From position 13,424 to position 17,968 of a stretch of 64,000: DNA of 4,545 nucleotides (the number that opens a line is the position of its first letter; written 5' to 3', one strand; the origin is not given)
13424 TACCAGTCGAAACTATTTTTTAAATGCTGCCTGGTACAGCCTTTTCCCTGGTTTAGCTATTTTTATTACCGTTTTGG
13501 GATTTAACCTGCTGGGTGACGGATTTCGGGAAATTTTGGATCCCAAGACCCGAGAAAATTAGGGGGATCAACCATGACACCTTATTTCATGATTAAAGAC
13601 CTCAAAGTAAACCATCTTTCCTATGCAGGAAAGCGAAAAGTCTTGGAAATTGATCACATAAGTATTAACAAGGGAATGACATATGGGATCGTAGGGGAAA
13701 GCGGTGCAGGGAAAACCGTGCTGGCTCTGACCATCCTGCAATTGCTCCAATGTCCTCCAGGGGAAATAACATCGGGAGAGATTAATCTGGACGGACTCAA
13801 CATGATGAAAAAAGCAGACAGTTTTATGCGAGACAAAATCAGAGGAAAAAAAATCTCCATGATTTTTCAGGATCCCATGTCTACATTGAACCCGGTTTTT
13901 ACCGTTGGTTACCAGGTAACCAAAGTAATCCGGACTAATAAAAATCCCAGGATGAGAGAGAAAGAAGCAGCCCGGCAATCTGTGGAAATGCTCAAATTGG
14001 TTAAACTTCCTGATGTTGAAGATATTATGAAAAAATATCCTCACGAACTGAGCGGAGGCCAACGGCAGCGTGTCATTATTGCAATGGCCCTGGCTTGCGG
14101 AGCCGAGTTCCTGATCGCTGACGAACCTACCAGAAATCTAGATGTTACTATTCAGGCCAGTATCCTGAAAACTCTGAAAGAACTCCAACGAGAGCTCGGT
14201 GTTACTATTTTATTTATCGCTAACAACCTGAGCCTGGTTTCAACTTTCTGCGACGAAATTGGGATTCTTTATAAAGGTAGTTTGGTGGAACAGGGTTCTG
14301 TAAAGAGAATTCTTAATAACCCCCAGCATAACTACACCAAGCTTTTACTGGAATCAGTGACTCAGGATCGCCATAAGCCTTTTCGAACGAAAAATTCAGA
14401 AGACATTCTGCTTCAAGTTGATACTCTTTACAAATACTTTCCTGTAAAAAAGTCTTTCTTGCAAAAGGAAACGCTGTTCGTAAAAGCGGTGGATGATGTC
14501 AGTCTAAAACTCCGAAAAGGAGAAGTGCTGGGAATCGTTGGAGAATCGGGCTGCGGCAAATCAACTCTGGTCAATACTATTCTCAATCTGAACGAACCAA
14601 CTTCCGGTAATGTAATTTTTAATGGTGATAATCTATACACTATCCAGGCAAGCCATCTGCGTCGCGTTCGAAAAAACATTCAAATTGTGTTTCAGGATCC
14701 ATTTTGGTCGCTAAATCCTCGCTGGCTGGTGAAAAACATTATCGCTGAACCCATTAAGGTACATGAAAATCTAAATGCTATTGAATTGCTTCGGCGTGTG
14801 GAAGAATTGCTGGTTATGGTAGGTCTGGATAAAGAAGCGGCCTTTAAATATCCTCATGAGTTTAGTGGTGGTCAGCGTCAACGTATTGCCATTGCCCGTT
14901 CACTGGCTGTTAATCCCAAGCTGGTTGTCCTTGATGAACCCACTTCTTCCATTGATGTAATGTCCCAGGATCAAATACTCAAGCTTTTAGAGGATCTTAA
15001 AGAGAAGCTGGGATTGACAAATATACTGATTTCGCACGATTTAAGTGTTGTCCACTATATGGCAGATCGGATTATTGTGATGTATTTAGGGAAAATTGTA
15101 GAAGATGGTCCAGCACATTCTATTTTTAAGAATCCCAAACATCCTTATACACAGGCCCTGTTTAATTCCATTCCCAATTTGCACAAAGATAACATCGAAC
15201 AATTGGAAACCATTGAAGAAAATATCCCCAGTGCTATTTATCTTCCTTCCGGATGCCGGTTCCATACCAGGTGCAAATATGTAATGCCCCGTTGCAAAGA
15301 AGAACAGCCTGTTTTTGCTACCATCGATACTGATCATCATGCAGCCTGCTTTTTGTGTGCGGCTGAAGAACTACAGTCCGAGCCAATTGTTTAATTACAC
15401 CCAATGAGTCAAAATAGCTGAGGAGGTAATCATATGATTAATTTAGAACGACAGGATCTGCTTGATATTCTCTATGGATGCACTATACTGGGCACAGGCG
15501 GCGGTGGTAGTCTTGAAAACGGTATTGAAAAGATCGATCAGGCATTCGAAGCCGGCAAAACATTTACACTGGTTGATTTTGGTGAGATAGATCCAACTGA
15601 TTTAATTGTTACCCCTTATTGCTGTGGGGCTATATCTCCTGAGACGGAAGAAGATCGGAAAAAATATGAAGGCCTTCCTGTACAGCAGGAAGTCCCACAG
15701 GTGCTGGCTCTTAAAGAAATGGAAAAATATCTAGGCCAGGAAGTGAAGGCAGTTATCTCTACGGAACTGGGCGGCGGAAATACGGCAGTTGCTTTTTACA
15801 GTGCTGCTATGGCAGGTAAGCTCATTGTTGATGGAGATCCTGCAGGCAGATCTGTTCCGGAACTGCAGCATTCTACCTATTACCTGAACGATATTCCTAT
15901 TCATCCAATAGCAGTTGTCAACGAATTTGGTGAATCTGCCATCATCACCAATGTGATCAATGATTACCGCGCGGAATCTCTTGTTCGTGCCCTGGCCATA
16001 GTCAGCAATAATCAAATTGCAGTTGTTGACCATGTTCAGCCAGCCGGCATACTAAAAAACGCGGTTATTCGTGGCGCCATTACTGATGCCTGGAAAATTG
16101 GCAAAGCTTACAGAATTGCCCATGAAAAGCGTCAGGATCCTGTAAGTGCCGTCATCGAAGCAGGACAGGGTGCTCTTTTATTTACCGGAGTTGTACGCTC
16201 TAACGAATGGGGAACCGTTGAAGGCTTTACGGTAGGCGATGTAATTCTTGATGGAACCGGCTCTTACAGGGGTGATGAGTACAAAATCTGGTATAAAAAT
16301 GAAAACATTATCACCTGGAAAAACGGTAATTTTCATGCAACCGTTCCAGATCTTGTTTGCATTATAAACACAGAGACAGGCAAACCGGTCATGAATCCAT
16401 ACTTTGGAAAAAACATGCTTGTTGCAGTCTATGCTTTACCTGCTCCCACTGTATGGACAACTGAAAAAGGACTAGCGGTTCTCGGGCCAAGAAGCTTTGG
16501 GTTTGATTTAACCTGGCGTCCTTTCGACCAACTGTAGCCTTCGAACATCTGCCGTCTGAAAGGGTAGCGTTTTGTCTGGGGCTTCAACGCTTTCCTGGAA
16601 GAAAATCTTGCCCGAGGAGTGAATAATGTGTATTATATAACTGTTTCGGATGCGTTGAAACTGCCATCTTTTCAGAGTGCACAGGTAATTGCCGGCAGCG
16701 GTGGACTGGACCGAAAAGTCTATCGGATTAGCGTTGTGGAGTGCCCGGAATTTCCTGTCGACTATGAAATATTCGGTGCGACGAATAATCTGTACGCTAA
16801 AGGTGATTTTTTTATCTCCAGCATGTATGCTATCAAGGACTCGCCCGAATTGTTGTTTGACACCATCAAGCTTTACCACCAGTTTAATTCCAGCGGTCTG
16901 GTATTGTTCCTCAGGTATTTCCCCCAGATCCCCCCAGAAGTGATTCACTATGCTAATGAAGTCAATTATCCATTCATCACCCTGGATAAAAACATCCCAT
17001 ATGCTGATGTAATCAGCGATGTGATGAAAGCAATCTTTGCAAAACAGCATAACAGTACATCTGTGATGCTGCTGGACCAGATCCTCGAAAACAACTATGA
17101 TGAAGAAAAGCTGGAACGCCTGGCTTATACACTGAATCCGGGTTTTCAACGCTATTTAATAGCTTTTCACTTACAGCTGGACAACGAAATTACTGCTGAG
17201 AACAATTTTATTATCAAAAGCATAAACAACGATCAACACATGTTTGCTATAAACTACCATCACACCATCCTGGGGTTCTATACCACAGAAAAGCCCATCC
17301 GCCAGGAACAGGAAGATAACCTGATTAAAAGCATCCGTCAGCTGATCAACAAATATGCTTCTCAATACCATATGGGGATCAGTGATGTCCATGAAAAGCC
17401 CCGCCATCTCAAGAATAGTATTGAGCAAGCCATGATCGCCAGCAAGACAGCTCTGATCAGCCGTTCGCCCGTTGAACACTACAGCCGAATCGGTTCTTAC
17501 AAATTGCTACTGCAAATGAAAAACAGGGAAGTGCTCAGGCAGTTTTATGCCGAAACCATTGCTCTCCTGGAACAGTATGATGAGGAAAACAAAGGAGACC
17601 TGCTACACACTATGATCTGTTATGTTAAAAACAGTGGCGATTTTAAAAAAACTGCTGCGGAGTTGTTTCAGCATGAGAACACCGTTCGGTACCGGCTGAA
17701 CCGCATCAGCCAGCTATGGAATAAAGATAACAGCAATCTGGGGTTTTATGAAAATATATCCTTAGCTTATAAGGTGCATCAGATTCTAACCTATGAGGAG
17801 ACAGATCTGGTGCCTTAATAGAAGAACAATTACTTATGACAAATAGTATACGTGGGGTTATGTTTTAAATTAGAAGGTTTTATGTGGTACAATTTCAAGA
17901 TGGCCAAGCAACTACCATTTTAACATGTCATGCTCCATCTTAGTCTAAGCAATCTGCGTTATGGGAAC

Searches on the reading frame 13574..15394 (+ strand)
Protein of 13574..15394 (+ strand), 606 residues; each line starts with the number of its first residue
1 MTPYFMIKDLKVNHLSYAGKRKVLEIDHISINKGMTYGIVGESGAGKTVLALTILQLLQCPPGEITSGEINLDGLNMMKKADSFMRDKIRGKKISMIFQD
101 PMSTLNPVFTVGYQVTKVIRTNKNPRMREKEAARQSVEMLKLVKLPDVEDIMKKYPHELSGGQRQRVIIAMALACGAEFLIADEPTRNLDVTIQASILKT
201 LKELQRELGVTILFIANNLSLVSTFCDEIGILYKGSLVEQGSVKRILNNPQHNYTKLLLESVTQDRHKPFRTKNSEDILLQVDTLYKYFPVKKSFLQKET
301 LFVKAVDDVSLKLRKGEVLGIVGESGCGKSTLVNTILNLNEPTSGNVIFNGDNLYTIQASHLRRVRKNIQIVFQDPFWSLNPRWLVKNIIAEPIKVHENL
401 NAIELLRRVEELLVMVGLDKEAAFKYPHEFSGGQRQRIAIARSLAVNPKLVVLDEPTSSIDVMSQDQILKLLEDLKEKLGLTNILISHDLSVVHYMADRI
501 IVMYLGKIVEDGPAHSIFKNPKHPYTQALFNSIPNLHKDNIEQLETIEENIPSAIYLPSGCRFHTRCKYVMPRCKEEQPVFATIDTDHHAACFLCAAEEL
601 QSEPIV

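Call 70: search_protein_families(library=pfam, proteins=[window:13574-15394:+], max_evalue=0.00001)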
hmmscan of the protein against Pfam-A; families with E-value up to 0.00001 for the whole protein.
window:13574-15394:+ (606 aa): 9 families
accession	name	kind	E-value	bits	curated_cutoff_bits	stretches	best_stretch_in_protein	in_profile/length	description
PF00005.33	ABC_tran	-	7e-63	211.7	25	2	307-458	2-137/137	ABC transporter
PF08352.17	oligo_HPY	-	5.7e-28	97.5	27.1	1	509-574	1-65/65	Oligopeptide/dipeptide transporter, C-terminal region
PF13304.12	AAA_21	-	4.4e-11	43.8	27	0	427-492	235-302/304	AAA domain, putative AbiEii toxin, Type IV TA system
PF02463.25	SMC_N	-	1.1e-08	35.2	40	0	317-503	25-211/220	RecF/RecN/SMC N terminal domain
PF13401.12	AAA_22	-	1.2e-07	32.6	27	0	318-357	7-39/130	AAA domain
PF13191.12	AAA_16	-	1.2e-06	29.6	32.6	0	317-346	25-52/167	AAA ATPase domain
PF00006.31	ATP-synt_ab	-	2.2e-06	27.9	29.5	0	308-340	6-38/213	ATP synthase alpha/beta family, nucleotide-binding domain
PF13555.12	AAA_29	-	3.2e-06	27.2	27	0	310-350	16-55/61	P-loop containing region of AAA domain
PF03193.22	RsgA_GTPase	-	4.9e-06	26.9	30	0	304-339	95-129/174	RsgA GTPase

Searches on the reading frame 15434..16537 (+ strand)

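Call 70: search_protein_families(library=pfam, proteins=[window:15434-16537:+], max_evalue=0.00001)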
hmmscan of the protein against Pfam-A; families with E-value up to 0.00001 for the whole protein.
window:15434-16537:+ (367 aa): 2 families
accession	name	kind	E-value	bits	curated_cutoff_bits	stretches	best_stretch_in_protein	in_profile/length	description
PF20906.3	S-Me-THD_C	-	3.1e-55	186.9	27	1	176-363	2-189/190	S-Me-THD-like, C-terminal domain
PF06032.18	S-Me-THD_N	-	8.1e-42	143.4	27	1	7-172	1-157/158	S-Me-THD-like, N-terminal domain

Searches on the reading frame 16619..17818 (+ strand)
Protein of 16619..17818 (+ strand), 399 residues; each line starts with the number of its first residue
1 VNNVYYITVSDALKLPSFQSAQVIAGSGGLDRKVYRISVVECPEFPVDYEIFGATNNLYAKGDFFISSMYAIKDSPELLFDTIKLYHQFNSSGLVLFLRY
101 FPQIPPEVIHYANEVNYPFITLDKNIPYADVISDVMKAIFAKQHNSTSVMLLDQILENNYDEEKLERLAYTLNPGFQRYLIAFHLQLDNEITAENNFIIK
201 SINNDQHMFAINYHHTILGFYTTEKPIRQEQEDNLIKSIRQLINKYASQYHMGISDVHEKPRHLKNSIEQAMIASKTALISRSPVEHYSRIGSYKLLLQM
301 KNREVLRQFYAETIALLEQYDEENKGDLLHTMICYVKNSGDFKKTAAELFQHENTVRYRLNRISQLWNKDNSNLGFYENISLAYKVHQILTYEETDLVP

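Call 70: search_protein_families(library=pfam, proteins=[window:16619-17818:+], max_evalue=0.00001)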
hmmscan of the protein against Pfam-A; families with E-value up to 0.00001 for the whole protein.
window:16619-17818:+ (399 aa): 2 families
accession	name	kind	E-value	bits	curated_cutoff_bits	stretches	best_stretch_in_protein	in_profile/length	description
PF07905.16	PucR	-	5e-25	88.6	33.5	1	11-139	1-118/118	Purine catabolism regulatory protein-like family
PF13556.12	HTH_30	-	1.9e-13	50.4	27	1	328-385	1-58/59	PucR C-terminal helix-turn-helix domain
